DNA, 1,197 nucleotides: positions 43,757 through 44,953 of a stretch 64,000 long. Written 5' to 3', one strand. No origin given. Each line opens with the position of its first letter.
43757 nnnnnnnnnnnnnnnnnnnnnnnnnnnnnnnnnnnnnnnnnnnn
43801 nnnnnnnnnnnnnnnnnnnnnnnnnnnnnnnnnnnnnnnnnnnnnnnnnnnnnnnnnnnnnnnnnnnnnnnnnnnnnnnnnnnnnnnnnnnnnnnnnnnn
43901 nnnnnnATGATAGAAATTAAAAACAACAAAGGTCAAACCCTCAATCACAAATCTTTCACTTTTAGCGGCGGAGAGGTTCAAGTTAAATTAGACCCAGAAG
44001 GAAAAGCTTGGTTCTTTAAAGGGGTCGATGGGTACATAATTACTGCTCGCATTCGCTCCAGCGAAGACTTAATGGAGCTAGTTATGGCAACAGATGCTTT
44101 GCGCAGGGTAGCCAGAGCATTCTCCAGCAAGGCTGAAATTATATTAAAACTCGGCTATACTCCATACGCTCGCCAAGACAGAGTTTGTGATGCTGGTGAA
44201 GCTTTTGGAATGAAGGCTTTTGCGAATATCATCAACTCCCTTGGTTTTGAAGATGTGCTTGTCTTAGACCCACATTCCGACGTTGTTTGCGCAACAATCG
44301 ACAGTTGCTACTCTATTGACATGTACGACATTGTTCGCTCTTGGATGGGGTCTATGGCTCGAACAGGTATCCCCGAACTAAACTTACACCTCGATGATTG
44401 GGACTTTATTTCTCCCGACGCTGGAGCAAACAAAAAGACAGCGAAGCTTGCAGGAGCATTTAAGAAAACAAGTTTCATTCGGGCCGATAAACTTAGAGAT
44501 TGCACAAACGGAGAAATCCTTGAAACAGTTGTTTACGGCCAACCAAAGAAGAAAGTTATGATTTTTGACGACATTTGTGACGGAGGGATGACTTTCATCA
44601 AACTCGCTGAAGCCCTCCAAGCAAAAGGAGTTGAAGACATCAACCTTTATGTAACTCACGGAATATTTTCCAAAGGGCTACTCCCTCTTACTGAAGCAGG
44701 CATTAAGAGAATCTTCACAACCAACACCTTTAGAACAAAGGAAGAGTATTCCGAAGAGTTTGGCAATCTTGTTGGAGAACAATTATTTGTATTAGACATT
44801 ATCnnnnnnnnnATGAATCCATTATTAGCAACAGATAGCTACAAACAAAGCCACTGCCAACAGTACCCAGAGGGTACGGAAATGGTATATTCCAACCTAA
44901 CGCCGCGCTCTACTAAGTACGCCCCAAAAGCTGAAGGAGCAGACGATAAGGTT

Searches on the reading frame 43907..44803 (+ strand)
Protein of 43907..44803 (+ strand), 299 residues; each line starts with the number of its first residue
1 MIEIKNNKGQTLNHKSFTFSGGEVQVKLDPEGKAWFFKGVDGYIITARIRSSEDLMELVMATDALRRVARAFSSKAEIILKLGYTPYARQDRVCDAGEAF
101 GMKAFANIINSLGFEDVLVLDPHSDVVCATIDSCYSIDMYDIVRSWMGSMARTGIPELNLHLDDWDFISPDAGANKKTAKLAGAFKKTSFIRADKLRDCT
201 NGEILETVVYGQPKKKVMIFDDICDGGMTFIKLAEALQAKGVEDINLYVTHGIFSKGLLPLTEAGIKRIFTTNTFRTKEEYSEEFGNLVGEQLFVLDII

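Call 28: search_protein_families(library=pfam, proteins=[window:43907-44803:+], max_evalue=0.01)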
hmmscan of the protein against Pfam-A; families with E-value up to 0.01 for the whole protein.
window:43907-44803:+ (299 aa): 3 families
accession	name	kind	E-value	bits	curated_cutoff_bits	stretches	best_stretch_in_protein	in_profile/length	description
PF13793.12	Pribosyltran_N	-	8.5e-08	32.5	25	1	11-113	24-117/117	N-terminal domain of ribose phosphate pyrophosphokinase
PF14572.12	Pribosyl_synth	-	1.7e-05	25.3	27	1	215-276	84-146/184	Phosphoribosyl synthetase-associated domain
PF00156.33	Pribosyltran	-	0.00017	21.4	26.3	1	214-251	87-124/158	Phosphoribosyl transferase domain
